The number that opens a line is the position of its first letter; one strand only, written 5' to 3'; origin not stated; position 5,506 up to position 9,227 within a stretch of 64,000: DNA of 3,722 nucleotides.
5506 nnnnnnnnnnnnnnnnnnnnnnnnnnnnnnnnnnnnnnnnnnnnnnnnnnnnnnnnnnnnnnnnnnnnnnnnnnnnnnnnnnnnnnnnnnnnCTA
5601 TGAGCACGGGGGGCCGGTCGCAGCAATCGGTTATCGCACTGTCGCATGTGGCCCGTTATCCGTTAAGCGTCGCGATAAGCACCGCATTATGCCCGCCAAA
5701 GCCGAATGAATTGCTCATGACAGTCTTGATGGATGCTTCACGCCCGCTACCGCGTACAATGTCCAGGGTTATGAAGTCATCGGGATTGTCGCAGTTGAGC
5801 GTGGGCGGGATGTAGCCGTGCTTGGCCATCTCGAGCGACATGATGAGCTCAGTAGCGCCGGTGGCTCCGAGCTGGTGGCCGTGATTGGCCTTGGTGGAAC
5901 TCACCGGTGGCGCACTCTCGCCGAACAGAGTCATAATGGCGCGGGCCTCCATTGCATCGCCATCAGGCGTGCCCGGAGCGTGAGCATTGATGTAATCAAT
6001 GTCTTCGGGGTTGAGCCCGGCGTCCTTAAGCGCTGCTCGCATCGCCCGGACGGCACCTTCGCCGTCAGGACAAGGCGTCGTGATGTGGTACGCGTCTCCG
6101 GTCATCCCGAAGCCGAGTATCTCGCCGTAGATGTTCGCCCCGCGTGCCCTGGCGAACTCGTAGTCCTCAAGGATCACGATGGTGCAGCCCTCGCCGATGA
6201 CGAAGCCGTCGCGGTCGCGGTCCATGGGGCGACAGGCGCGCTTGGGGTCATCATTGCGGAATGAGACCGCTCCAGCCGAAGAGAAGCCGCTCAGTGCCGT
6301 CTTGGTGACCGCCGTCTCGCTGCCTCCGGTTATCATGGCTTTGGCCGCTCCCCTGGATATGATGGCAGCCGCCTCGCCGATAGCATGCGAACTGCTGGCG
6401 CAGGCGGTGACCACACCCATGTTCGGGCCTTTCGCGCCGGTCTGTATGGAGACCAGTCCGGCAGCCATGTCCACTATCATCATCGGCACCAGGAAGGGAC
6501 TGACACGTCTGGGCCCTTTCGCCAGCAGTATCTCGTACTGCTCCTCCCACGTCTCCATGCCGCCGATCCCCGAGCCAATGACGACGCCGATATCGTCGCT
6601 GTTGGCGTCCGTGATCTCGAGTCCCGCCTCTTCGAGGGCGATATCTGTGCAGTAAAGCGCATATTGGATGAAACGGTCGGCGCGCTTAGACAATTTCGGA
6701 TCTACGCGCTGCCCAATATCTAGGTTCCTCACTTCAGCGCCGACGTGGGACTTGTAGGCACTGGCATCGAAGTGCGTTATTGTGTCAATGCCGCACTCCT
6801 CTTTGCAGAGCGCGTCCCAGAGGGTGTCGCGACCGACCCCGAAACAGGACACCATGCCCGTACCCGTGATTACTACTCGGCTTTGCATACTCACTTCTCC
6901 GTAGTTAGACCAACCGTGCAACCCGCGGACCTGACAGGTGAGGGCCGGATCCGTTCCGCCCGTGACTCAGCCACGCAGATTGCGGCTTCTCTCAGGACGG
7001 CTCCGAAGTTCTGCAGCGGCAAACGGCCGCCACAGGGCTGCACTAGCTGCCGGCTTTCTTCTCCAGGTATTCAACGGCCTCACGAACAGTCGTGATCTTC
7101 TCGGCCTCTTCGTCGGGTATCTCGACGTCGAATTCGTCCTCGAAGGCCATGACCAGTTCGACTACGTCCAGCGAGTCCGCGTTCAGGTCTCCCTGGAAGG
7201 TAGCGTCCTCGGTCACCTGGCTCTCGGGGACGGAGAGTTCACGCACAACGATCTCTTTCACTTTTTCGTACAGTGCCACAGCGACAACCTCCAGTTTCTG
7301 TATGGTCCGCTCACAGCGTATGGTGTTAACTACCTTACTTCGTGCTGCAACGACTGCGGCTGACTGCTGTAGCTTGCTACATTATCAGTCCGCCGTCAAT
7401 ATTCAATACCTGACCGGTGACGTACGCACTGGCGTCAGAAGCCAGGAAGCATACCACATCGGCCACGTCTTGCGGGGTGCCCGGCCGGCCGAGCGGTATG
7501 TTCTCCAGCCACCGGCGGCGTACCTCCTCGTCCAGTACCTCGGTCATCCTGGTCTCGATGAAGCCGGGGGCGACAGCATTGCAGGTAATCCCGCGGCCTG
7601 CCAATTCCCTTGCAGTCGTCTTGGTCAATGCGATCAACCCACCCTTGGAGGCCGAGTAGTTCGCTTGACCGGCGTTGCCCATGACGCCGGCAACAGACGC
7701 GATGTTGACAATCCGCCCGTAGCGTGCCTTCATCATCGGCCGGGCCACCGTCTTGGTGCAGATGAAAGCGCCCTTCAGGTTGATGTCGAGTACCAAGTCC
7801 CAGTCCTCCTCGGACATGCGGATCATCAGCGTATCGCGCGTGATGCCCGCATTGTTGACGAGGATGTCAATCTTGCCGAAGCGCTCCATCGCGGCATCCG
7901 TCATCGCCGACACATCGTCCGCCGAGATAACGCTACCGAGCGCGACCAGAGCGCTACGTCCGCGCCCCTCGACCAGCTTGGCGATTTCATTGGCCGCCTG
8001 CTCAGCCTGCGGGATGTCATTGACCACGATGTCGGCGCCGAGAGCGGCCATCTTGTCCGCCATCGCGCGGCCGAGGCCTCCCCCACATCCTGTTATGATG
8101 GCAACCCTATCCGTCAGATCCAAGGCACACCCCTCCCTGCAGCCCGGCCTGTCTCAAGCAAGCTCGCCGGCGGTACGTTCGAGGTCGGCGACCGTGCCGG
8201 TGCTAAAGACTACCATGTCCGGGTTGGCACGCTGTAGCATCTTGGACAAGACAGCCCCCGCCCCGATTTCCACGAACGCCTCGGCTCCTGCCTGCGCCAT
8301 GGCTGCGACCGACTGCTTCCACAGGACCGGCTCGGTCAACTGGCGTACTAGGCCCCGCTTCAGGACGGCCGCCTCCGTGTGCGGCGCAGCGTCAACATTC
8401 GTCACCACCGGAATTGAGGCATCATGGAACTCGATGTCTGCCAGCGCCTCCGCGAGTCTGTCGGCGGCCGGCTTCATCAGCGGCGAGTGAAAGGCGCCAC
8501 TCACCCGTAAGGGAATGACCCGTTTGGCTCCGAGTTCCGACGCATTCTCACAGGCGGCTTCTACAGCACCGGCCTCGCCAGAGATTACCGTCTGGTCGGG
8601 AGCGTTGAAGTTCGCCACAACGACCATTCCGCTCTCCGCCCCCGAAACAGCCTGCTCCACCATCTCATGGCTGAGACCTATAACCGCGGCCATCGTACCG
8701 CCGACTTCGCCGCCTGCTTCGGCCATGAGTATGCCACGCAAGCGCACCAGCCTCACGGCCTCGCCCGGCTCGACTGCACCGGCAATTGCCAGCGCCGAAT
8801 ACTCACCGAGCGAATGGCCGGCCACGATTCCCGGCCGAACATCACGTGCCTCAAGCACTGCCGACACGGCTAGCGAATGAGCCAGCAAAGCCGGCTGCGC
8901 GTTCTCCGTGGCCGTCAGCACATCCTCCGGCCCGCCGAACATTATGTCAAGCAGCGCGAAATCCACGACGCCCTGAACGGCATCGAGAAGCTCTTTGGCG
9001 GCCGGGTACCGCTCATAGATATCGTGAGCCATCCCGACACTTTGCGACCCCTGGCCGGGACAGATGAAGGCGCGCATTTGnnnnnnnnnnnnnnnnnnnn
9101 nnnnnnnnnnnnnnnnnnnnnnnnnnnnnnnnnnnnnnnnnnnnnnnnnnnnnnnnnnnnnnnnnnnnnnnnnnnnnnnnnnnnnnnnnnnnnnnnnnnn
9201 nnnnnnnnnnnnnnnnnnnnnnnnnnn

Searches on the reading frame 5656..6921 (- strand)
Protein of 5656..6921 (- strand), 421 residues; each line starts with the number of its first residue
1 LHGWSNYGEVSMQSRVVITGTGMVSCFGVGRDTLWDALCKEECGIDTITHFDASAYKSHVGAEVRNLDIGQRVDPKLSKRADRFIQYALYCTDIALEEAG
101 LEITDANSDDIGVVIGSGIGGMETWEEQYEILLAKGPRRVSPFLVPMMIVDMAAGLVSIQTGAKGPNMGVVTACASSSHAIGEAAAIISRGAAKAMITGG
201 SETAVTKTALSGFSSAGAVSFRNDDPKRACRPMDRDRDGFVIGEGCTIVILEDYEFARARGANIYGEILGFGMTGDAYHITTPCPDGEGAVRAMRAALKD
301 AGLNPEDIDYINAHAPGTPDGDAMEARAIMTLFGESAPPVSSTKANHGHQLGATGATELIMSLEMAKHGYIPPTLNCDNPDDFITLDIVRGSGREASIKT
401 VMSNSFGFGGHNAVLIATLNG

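Call 63: search_protein_families(library=pfam, proteins=[window:5656-6921:-], max_evalue=0.0001)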
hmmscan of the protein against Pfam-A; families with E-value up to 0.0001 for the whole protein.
window:5656-6921:- (421 aa): 2 families
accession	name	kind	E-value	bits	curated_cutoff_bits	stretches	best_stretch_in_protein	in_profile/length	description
PF00109.32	ketoacyl-synt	-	1e-51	176.4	20.8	1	14-255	2-250/252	Beta-ketoacyl synthase, N-terminal domain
PF02801.28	Ketoacyl-synt_C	-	1.3e-35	122.4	20.8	1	265-377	1-118/119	Beta-ketoacyl synthase, C-terminal domain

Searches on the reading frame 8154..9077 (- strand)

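Call 63: search_protein_families(library=pfam, proteins=[window:8154-9077:-], max_evalue=0.0001)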
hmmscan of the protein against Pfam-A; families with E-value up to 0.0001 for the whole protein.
window:8154-9077:- (307 aa): 1 family
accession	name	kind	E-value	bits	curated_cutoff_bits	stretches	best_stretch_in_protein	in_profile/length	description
PF00698.26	Acyl_transf_1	-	1.3e-46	160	32.7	1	4-284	2-278/319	Acyl transferase domain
